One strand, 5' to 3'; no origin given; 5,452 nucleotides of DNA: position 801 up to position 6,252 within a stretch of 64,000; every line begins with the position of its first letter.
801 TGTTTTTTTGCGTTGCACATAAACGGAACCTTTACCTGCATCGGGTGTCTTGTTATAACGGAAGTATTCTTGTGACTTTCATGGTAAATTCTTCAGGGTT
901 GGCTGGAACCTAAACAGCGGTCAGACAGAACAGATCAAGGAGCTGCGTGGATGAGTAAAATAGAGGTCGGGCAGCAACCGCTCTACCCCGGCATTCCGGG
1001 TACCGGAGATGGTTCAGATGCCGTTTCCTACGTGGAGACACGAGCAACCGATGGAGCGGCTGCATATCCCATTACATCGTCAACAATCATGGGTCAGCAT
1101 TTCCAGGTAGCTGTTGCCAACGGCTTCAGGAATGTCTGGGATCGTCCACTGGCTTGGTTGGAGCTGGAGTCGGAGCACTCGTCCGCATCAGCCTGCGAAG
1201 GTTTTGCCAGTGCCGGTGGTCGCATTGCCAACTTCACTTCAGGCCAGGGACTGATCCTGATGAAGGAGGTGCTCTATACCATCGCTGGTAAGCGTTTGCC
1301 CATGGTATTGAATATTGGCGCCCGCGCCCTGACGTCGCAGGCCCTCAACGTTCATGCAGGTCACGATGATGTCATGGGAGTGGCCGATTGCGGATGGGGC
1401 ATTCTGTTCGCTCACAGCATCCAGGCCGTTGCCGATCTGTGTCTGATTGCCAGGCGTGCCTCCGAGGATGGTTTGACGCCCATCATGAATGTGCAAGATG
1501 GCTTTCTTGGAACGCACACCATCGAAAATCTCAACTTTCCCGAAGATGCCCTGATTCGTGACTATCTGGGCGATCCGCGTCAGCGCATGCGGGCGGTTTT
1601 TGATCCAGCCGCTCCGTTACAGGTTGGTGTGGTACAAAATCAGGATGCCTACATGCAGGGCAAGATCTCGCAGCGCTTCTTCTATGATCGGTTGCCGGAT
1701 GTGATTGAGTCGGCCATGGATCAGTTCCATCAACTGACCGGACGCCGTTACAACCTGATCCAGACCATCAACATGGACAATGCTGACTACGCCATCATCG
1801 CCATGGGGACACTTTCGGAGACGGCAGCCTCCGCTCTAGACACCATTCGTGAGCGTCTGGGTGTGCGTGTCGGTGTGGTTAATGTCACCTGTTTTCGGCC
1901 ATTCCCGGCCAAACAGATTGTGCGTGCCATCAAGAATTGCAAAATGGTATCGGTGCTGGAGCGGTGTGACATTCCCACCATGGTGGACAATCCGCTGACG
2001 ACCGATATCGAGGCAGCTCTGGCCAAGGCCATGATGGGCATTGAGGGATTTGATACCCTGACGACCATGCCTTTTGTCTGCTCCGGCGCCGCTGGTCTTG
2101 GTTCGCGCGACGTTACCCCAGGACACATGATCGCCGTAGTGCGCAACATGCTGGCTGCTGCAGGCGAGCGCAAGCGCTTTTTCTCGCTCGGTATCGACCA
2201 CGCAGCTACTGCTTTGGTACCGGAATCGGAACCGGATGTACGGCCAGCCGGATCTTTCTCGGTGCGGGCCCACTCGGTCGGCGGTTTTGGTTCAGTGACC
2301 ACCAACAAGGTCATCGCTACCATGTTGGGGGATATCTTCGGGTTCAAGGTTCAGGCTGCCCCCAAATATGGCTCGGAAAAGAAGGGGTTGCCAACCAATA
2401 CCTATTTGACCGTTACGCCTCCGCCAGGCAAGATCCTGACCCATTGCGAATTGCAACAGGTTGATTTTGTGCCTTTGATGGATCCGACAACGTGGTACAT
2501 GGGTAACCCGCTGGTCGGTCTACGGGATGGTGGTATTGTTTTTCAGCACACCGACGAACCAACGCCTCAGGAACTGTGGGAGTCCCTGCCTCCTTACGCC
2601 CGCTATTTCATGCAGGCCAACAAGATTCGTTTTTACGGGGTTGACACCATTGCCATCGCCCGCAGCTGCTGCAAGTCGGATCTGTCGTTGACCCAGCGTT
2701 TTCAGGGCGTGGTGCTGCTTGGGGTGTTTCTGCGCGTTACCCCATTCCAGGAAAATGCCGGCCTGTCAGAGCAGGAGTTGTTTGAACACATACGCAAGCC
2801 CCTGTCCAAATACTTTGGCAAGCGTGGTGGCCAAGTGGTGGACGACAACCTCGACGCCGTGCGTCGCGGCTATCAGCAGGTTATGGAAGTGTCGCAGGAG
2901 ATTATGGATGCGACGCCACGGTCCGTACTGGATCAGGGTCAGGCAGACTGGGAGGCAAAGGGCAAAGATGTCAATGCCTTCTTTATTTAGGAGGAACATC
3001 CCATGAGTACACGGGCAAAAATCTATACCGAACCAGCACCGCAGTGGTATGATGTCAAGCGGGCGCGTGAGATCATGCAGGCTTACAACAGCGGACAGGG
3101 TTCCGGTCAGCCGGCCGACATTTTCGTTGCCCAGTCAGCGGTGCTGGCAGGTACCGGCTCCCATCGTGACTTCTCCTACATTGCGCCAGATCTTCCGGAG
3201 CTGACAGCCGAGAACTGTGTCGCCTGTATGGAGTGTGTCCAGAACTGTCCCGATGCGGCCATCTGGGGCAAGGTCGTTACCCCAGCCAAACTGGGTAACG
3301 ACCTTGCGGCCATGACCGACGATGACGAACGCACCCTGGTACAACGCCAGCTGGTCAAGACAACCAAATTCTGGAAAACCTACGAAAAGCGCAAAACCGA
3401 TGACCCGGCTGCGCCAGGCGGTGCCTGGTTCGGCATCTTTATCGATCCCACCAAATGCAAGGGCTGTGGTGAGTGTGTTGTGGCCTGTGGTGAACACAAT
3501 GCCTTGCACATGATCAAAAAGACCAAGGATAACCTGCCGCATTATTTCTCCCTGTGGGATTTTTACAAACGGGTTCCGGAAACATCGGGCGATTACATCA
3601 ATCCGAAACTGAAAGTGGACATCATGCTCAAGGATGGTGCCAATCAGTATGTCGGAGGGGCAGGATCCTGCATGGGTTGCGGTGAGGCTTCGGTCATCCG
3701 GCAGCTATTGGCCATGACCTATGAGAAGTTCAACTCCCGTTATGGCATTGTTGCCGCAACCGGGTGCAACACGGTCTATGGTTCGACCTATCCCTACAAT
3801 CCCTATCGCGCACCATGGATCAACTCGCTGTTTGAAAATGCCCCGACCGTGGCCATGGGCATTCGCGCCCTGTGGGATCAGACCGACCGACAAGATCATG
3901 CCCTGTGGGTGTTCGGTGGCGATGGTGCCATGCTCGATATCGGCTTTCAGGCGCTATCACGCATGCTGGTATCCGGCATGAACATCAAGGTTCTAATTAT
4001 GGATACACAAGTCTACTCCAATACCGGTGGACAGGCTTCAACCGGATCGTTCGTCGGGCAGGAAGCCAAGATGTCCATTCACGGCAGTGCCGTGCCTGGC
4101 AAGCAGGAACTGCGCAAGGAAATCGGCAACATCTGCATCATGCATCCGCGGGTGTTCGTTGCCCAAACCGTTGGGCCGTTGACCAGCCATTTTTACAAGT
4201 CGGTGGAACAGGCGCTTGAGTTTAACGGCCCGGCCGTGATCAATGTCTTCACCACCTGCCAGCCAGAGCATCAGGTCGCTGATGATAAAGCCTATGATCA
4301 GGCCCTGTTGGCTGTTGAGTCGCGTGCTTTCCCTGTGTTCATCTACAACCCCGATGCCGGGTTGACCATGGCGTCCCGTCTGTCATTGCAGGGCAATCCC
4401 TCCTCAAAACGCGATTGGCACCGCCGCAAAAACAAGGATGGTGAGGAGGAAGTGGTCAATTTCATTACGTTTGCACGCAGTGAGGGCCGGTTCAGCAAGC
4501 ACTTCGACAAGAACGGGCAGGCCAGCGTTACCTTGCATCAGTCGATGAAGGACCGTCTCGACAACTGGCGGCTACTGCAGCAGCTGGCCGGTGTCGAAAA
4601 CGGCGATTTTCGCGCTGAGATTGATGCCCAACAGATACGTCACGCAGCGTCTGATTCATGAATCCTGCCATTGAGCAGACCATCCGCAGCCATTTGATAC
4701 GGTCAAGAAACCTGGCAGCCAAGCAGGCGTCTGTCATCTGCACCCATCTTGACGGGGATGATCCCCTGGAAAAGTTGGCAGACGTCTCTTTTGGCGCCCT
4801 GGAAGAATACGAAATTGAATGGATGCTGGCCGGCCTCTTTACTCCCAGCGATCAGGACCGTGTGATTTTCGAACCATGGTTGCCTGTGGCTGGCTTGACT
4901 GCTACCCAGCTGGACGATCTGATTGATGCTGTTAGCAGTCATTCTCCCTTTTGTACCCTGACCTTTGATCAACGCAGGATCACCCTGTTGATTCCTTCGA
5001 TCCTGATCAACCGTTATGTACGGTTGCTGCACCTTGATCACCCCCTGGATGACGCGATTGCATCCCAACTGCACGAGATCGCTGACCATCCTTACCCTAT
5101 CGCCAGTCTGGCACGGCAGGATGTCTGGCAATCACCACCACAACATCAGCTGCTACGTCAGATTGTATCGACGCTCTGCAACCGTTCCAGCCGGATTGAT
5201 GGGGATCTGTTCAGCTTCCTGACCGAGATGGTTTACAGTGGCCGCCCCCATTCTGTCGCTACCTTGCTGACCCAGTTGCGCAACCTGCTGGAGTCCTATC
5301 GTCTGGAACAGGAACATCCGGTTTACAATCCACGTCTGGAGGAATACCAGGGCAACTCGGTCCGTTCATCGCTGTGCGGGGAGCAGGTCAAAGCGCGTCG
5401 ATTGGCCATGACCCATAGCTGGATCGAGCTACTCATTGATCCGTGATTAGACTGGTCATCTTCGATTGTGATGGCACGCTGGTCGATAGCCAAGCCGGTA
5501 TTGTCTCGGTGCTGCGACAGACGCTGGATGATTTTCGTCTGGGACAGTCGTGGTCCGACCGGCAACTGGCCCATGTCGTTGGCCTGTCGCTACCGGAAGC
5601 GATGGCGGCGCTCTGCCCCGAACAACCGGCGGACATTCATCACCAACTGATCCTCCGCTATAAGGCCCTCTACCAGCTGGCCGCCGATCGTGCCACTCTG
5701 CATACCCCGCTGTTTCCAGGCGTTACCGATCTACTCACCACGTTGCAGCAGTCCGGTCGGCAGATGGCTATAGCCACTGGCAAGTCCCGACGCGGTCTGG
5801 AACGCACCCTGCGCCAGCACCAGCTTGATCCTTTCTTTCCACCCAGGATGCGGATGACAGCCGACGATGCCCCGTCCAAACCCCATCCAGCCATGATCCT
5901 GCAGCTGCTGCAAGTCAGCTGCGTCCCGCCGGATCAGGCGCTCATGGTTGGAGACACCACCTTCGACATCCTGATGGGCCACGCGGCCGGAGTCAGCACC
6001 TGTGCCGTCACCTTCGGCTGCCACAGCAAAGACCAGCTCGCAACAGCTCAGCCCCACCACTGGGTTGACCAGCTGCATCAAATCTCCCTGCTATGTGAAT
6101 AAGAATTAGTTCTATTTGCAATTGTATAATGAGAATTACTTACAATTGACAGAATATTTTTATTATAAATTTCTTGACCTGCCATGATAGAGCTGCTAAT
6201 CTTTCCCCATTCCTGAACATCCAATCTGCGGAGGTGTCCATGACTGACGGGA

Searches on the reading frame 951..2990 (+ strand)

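Call 13: search_protein_families(library=pfam, proteins=[window:951-2990:+], max_evalue=0.00001)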
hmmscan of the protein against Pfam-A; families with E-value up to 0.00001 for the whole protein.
window:951-2990:+ (679 aa): 3 families
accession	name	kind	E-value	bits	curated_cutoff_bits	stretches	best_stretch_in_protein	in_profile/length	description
PF01855.24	POR_N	-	2.2e-47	162.2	27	1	34-256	9-230/231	Pyruvate flavodoxin/ferredoxin oxidoreductase, thiamine diP-bdg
PF01558.24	POR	-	1.2e-34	120.4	27.4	1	444-642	1-173/173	Pyruvate ferredoxin/flavodoxin oxidoreductase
PF17147.9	PFOR_II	-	6.9e-18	65.3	27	1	278-360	1-81/102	Pyruvate:ferredoxin oxidoreductase core domain II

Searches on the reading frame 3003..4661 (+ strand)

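Call 13: search_protein_families(library=pfam, proteins=[window:3003-4661:+], max_evalue=0.00001)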
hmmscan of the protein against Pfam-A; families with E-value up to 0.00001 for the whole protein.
window:3003-4661:+ (552 aa): 9 families
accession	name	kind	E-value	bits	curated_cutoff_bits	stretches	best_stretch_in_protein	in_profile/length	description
PF02775.26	TPP_enzyme_C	-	1.7e-11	44.6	21.9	1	253-415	2-151/151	Thiamine pyrophosphate enzyme, C-terminal TPP binding domain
PF12838.12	Fer4_7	-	7.3e-09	36.4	27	0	151-228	1-43/52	4Fe-4S dicluster domain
PF13187.11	Fer4_9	-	8.7e-09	35.7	27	0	60-87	34-52/52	4Fe-4S dicluster domain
PF13237.11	Fer4_10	-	5.6e-07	29.8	25.5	0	145-227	2-46/53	4Fe-4S dicluster domain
PF12837.12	Fer4_6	-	1.6e-06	28.2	25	0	146-164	3-21/24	4Fe-4S binding domain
PF00037.32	Fer4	-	1.7e-06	28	21.1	0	146-162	2-18/24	4Fe-4S binding domain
PF12797.12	Fer4_2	-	2e-06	27.8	24.5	0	145-162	3-20/22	4Fe-4S binding domain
PF13484.11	Fer4_16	-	8.3e-06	26.9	30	0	71-100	1-32/66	4Fe-4S double cluster binding domain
PF14697.11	Fer4_21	-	8.3e-06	26.3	35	0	146-174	2-32/59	4Fe-4S dicluster domain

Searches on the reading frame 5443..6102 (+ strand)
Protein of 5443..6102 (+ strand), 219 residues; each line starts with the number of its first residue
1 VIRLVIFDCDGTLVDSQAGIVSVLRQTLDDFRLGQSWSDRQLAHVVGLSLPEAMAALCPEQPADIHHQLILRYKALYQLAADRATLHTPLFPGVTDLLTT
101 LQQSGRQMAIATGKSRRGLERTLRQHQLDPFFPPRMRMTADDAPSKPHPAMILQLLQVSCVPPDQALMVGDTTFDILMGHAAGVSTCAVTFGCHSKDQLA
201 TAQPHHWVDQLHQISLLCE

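Call 13: search_protein_families(library=pfam, proteins=[window:5443-6102:+], max_evalue=0.00001)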
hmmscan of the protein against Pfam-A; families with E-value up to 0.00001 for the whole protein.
window:5443-6102:+ (219 aa): 4 families
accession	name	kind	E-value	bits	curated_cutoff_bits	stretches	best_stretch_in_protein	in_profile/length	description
PF13419.12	HAD_2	-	1.3e-34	120.2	23.8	1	5-189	1-178/178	Haloacid dehalogenase-like hydrolase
PF00702.32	Hydrolase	-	1.3e-25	91.3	26.4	1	2-183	1-191/191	haloacid dehalogenase-like hydrolase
PF13242.12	Hydrolase_like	-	3.5e-15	56.1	22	1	145-213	3-74/75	HAD-hyrolase-like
PF12710.13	HAD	-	1.7e-06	29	27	1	5-132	1-139/189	haloacid dehalogenase-like hydrolase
